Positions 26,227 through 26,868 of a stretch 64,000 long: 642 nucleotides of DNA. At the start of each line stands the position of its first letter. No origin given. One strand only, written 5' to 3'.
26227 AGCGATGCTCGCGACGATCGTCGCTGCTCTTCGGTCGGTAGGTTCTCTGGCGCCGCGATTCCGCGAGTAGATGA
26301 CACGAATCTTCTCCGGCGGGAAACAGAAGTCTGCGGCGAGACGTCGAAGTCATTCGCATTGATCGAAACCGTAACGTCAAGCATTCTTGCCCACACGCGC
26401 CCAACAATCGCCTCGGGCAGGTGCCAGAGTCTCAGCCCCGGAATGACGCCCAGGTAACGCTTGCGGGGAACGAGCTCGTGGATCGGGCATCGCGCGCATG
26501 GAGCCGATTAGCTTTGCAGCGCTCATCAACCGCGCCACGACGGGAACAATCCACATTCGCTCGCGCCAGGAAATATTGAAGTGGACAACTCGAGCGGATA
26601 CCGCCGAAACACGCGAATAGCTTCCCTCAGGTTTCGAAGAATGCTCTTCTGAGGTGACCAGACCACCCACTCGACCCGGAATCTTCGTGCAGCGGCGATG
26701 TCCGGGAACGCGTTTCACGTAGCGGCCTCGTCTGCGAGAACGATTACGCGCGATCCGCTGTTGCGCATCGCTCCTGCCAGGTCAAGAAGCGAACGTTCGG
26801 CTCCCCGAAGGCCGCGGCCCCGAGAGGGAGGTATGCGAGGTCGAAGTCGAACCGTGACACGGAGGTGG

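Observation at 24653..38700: ~14-kb lower-GC cassette in the middle of the XrtA locus in which every recognisable gene is frame-broken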

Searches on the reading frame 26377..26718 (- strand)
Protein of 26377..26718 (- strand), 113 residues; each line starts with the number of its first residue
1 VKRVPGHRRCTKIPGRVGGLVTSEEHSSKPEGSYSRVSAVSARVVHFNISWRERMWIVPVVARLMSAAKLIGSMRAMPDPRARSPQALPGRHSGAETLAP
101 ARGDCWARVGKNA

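Call 32: search_protein_families(library=pfam, max_evalue=0.05, proteins=[window:26377-26718:-])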
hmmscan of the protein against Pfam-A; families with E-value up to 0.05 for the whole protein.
window:26377-26718:- (113 aa): 0 families
